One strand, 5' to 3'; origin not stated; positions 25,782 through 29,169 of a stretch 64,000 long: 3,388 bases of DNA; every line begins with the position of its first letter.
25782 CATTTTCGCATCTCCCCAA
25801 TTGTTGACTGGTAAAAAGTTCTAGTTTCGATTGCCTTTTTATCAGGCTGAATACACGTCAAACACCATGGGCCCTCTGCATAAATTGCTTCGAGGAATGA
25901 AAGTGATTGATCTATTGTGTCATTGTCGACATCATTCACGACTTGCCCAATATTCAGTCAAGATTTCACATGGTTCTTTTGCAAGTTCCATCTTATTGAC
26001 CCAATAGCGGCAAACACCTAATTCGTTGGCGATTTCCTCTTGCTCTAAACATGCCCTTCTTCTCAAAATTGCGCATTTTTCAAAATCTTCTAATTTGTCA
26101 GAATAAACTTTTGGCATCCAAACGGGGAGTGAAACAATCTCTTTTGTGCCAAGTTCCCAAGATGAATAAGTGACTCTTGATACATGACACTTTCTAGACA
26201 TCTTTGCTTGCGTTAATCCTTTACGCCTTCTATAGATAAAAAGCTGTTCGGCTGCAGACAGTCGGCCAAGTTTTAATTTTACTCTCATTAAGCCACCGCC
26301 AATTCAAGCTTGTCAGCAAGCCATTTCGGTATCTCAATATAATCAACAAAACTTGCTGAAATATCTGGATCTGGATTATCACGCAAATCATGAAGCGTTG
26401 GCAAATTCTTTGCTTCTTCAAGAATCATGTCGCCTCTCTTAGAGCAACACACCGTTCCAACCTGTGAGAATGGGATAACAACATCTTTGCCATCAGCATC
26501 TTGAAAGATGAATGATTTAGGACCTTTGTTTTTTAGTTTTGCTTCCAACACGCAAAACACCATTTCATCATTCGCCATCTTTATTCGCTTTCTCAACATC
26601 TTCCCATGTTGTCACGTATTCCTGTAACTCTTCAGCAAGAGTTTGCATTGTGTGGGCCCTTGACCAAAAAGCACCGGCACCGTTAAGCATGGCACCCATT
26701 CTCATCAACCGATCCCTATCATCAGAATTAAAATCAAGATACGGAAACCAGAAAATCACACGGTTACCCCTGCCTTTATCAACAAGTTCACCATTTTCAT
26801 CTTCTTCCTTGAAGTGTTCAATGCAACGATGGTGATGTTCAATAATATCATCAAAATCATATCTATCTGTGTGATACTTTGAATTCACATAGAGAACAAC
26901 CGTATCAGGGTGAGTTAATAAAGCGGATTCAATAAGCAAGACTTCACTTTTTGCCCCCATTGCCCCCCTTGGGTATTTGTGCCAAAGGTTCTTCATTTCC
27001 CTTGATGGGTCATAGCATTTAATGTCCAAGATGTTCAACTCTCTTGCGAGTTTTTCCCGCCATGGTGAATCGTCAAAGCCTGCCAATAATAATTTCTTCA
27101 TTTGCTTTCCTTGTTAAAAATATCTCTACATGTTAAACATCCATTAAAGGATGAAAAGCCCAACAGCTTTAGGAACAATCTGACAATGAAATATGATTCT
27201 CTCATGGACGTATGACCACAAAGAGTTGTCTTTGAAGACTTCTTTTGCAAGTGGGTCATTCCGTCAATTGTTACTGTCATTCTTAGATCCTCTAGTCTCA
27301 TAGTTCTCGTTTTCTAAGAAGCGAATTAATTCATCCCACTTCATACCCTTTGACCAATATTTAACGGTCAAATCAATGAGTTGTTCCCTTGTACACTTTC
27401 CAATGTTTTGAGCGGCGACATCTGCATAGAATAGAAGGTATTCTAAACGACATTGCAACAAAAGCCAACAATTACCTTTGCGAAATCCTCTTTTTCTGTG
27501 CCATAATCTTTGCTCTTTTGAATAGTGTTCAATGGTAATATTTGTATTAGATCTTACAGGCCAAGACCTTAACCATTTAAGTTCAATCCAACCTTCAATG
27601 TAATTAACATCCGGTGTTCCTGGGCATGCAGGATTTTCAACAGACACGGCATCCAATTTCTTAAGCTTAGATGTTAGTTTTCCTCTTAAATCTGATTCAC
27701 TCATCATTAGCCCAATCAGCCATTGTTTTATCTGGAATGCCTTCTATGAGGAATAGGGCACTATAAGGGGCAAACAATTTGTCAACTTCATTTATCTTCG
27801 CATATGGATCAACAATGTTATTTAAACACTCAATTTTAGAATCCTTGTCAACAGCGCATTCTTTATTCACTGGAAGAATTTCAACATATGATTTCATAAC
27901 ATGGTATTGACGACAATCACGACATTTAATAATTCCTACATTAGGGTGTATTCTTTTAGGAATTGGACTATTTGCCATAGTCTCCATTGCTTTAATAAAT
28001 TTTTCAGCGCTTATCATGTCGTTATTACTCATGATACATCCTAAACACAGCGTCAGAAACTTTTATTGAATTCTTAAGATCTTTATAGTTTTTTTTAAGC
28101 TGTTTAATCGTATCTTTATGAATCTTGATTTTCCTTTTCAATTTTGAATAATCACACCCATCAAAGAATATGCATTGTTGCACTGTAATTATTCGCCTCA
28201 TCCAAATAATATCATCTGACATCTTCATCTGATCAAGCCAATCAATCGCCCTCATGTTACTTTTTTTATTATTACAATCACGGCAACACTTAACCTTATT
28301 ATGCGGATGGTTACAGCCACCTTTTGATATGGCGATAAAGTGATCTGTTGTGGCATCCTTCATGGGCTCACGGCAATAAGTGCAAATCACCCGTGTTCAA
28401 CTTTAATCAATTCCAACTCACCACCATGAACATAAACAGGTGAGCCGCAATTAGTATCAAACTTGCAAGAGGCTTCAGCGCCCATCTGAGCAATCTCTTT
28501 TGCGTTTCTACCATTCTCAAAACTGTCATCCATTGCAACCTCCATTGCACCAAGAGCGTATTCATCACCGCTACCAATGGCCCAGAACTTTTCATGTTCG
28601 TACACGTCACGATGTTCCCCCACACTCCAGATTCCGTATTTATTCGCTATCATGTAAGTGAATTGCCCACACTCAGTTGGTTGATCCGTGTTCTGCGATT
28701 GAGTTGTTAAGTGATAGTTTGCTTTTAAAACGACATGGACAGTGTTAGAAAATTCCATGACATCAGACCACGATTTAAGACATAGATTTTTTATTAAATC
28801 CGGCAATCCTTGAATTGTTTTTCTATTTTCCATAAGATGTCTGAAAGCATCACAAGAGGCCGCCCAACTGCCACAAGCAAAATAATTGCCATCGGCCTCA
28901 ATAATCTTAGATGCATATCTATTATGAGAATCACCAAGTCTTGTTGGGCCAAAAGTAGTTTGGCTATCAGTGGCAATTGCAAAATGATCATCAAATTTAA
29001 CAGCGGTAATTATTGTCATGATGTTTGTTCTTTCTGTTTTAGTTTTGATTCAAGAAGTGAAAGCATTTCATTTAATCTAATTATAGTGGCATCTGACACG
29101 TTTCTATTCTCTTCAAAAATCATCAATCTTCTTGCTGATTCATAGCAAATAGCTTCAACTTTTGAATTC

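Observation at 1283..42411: Promoter family built on a 14-nt motif that occurs in either orientation at the -35 position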

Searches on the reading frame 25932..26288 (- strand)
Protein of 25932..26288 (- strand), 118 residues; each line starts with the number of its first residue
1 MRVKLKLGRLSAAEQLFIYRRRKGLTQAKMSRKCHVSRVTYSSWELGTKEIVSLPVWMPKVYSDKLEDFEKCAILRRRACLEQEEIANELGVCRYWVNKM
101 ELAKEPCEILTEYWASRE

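Call 45: search_protein_families(library=pfam, proteins=[window:25932-26288:-], max_evalue=0.01)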
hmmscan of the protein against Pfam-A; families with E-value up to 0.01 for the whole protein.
window:25932-26288:- (118 aa): 5 families
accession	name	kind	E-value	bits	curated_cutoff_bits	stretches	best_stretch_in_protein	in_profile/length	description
PF13560.12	HTH_31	-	5.4e-10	39.9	27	1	14-56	4-46/64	Helix-turn-helix domain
PF01381.28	HTH_3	-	1.6e-07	31.7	23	1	19-50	4-35/55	Helix-turn-helix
PF12844.13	HTH_19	-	3.1e-05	24.2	30.2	1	19-51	7-38/64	Helix-turn-helix domain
PF13384.12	HTH_23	-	0.00026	21.2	24.6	0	16-44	9-37/50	Homeodomain-like domain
PF08281.18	Sigma70_r4_2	-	0.0059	16.7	25.7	0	15-41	17-43/54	Sigma-70, region 4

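Call 71: search_protein_families(library=phrogs, proteins=[window:25932-26288:-], max_evalue=0.01)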
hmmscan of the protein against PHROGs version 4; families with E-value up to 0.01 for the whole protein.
window:25932-26288:- (118 aa): 10 families
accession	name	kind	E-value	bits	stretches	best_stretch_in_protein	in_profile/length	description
phrog_8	-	transcription regulation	2e-08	35.1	1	20-92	85-182/346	transcriptional regulator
phrog_2104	-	unknown function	2.1e-08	35.3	1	15-49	43-77/103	-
phrog_7950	-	transcription regulation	3.4e-06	28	0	14-45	10-41/68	transcriptional repressor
phrog_2328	-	transcription regulation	4.3e-06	27.5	1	13-49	17-53/128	transcriptional repressor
phrog_3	-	transcription regulation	9e-06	26.7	1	14-55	91-129/430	transcriptional repressor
phrog_5823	-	transcription regulation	1.6e-05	25.3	0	12-55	7-50/404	transcriptional regulator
phrog_6962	-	unknown function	0.00011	23.5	0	18-49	8-39/73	-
phrog_4836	-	transcription regulation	0.001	19.6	1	16-50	80-114/194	CII-like regulator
phrog_2339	-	DNA, RNA and nucleotide metabolism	0.0013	19.7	0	15-40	29-54/98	HTH DNA binding protein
phrog_7241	-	transcription regulation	0.008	17.2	0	13-49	63-99/122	transcriptional regulator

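Call 75: find_homologous_proteins(query=window:25932-26288:-, max_evalue=0.00001)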
Query window:25932-26288:- (118 aa): 1 proteins with E <= 0.00001 among 4 candidates.
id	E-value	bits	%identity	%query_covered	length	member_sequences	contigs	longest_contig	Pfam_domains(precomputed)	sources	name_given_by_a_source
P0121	1.3e-72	259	100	100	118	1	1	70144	PF01381.29,PF13560.13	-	-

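Call 88: search_solved_structures(query=window:25932-26288:-, max_evalue=1, show_alignments=1)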
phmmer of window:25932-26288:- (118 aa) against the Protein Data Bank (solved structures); distinct sequences matched with E-value up to 1: 3.
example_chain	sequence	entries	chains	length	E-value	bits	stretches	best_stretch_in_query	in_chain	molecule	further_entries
3fy6_A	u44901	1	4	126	0.18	15.1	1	69-111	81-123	Integron cassette protein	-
9k3w_A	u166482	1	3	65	0.32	14.2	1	15-68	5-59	Transcriptional regulator, PbsX family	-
2o55_A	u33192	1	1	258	0.46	13.7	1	52-76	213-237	putative glycerophosphodiester phosphodiesterase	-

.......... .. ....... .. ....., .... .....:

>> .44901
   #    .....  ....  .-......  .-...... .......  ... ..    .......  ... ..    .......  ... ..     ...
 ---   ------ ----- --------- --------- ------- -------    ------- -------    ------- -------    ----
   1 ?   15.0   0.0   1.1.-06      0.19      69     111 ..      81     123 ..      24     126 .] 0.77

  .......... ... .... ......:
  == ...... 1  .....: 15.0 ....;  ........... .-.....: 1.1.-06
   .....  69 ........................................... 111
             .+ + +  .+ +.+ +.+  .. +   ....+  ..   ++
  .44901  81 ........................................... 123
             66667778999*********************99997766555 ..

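Call 92: predict_structure(protein=window:25932-26288:-)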
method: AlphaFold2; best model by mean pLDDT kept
length: 118 residues; sequences in the alignment: 1
mean_pLDDT: 54.7   pTM: 0.42
mean pLDDT of the five models: 54.7, 43.1, 41.5, 37.2, 36.2
residues with pLDDT >= 90: 0; 70-90: 12; 50-70: 71; < 50: 35
segments of 3 or more residues with pLDDT < 50: 1-8, 95-118
pLDDT, mean of each block of 10 residues (from residue 1): 39 60 61 60 51 59 73 70 65 43 36 36
secondary structure, 60 per line:
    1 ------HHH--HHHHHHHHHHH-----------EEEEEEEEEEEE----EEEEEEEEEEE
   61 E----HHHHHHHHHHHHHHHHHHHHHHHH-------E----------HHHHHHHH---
elements in order: H12-22 E34-45 E50-61 H66-89 H108-115

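Call 95: find_homologous_proteins(query=A2, max_evalue=0.00001)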
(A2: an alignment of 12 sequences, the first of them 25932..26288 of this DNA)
Query A2 (12 sequences) (118 aa, profile of the alignment): 172 proteins with E <= 0.00001 among 3958 candidates; the best 120 are listed.
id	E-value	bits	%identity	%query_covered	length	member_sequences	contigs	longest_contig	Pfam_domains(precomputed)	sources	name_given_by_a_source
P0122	3.5e-42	161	37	94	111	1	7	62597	PF13560.13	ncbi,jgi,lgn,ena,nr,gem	ncbi:MAG TPA: hypothetical protein PKN52_00175 [Trueperaceae bacterium]|nr:hypothetical protein [Tru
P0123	7.2e-42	160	38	92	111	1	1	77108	PF01381.29,PF13560.13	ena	-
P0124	4.2e-41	157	34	90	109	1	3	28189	PF13560.13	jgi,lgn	jgi:DNA-binding XRE family transcriptional regulator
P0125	5.1e-41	157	41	92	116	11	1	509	PF13384.13,PF01381.29,PF22495.3,PF04545.23,PF13560.13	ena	-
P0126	6.0e-41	157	40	89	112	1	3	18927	PF13560.13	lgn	-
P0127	8.6e-41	156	37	92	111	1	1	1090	PF13560.13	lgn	-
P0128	1.6e-40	155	36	92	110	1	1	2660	PF13384.13,PF01381.29,PF04545.23,PF13560.13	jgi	jgi:DNA-binding XRE family transcriptional regulator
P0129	2.0e-40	155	36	94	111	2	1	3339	PF13560.13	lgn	-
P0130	2.9e-40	154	35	92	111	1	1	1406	PF13560.13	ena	-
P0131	7.1e-40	153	38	92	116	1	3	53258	PF01381.29,PF04545.23,PF13560.13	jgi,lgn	jgi:DNA-binding XRE family transcriptional regulator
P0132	7.5e-40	153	39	90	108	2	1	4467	PF13560.13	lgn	-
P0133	1.5e-39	152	41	92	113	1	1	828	PF01381.29,PF04545.23,PF13560.13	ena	-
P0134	1.8e-39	152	40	92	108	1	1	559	PF01381.29,PF13560.13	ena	-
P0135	4.9e-39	151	44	92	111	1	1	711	PF13384.13,PF01381.29,PF04545.23,PF13560.13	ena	-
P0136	5.5e-39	150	34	75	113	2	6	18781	PF12844.14,PF13384.13,PF01381.29,PF13560.13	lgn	-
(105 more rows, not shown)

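Call 101: predict_structure(alignment_id=A3)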
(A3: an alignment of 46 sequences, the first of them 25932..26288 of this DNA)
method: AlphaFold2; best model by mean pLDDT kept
length: 118 residues; sequences in the alignment: 46
mean_pLDDT: 94.6   pTM: 0.84
mean pLDDT of the five models: 94.6, 94.5, 94.1, 93.2, 93.1
residues with pLDDT >= 90: 107; 70-90: 10; 50-70: 1; < 50: 0
segments of 3 or more residues with pLDDT < 50: none
pLDDT, mean of each block of 10 residues (from residue 1): 84 96 96 96 95 88 96 97 98 98 97 94
secondary structure, 60 per line:
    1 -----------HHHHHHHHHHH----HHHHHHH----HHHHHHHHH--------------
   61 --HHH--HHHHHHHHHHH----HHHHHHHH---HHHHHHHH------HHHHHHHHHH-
elements in order: H12-22 H27-33 H38-46 H68-78 H83-90 H94-101 H108-117

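Call 103: fold_search(model_id=the predicted structure, library=pdb)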
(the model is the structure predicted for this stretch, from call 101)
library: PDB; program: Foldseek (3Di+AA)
matches with E <= 10: 616; with E <= 0.001: 0
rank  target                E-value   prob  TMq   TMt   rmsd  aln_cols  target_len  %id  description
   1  3f51_D                2.2e-01  0.90  0.34  0.42  12.8       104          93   19  Crystal Structure of the clp gene regulator ClgR from Corynebacterium glutamicum (released 2008-11-18)
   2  4mct_C                2.5e-01  0.89  0.33  0.41  12.7        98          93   11  P. vulgaris HIGBA structure, crystal form 1 (released 2013-12-11)
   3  3f51_B                2.5e-01  0.77  0.34  0.42  12.7       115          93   18  Crystal Structure of the clp gene regulator ClgR from Corynebacterium glutamicum (released 2008-11-18)
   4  9k3w_B                2.6e-01  0.97  0.32  0.56   9.2        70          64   27  Crystal structure of putative transcription regulator (dr_2454) from Deinococcus radiodurans (released 2025-10-22)
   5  7pwj_FFF              3.9e-01  0.41  0.33  0.27  14.1       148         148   14  dUTPase from human in complex with Stl (released 2022-12-28)
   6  5j9i_C                4.1e-01  0.84  0.31  0.51  10.3        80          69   18  Crystal structure of the HigA2 antitoxin C-terminal domain (released 2017-04-05)
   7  3f51_E                4.1e-01  0.77  0.33  0.41  12.8       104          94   18  Crystal Structure of the clp gene regulator ClgR from Corynebacterium glutamicum (released 2008-11-18)
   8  3f51_A                4.3e-01  0.80  0.34  0.42  12.8       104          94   19  Crystal Structure of the clp gene regulator ClgR from Corynebacterium glutamicum (released 2008-11-18)
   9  9k3w_A                4.6e-01  0.94  0.32  0.57   9.0        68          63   28  Crystal structure of putative transcription regulator (dr_2454) from Deinococcus radiodurans (released 2025-10-22)
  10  9a7s_A                4.6e-01  0.21  0.26  0.13  18.2       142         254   12  Integrative model of RPSD-RPOB by crosslinking MS and deep learning (released 2024-09-18)
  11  6h4c_D                4.8e-01  0.44  0.34  0.28  13.4       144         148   15  A polyamorous repressor: deciphering the evolutionary strategy used by the phage-inducible chromosomal islands to spre (released 2019-08-28)
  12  3vk0_B                5.1e-01  0.60  0.33  0.44  13.3       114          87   20  Crystal Structure of hypothetical transcription factor NHTF from Neisseria (released 2012-03-14)
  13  3f52_A                5.4e-01  0.89  0.34  0.51  12.3        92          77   20  Crystal structure of the clp gene regulator ClgR from C. glutamicum (released 2008-11-18)
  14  3f52_E                5.4e-01  0.72  0.33  0.49  12.7       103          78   20  Crystal structure of the clp gene regulator ClgR from C. glutamicum (released 2008-11-18)
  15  7s03_A                5.7e-01  0.21  0.24  0.26  20.2       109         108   15  DNA-binding domain of human SETMAR in complex with Hsmar1 terminal inverted repeat (TIR) DNA (released 2022-08-03)
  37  1adr_MODEL_1_A        9.3e-01  0.98  0.35  0.54   1.4        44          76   25  DETERMINATION OF THE NUCLEAR MAGNETIC RESONANCE STRUCTURE OF THE DNA-BINDING DOMAIN OF THE P22 C2 REPRESSOR (1 (released 1994-01-31)
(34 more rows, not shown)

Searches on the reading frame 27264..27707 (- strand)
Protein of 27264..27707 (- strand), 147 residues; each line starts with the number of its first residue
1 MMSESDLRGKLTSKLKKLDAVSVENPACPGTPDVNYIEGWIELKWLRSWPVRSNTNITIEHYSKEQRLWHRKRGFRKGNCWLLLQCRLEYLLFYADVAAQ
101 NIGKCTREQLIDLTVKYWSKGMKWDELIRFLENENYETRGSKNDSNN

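Call 45: search_protein_families(library=pfam, proteins=[window:27264-27707:-], max_evalue=0.01)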
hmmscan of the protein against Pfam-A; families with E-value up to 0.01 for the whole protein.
window:27264-27707:- (147 aa): 0 families

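Call 71: search_protein_families(library=phrogs, proteins=[window:27264-27707:-], max_evalue=0.01)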
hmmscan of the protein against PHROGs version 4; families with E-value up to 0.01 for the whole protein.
window:27264-27707:- (147 aa): 1 family
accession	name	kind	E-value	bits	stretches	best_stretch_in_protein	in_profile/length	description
phrog_2165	-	DNA, RNA and nucleotide metabolism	4.6e-26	92.3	1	1-129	1-134/141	DNA helicase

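Call 72: search_solved_structures(query=window:27264-27707:-, max_evalue=1)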
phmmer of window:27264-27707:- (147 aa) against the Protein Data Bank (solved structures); distinct sequences matched with E-value up to 1: 0.

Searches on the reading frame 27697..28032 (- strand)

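Call 45: search_protein_families(library=pfam, proteins=[window:27697-28032:-], max_evalue=0.01)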
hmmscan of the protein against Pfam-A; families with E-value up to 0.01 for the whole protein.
window:27697-28032:- (111 aa): 1 family
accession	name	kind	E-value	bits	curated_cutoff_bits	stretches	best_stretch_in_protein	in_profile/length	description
PF14599.11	zinc_ribbon_6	-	0.0061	16.9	27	1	12-44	7-39/59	Zinc-ribbon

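Call 71: search_protein_families(library=phrogs, proteins=[window:27697-28032:-], max_evalue=0.01)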
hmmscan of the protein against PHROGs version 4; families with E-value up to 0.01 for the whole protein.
window:27697-28032:- (111 aa): 0 families

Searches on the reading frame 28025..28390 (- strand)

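Call 45: search_protein_families(library=pfam, proteins=[window:28025-28390:-], max_evalue=0.01)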
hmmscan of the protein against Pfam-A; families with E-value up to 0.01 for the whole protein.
window:28025-28390:- (121 aa): 3 families
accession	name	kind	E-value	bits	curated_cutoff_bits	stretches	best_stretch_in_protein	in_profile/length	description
PF14279.12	HNH_5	-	2.5e-08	34.2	27.5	1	3-45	1-45/56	HNH endonuclease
PF01844.29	HNH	-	1.3e-05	25.6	21.4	1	3-45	1-46/47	HNH endonuclease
PF13395.12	HNH_4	-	0.0025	18.2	22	1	13-46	11-51/54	HNH endonuclease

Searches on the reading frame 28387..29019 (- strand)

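Call 45: search_protein_families(library=pfam, proteins=[window:28387-29019:-], max_evalue=0.01)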
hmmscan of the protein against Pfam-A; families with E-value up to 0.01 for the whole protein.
window:28387-29019:- (210 aa): 1 family
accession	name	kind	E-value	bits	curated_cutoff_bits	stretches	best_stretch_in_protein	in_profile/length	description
PF00227.31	Proteasome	-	1.9e-05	24.8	22.4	0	130-167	120-157/189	Proteasome subunit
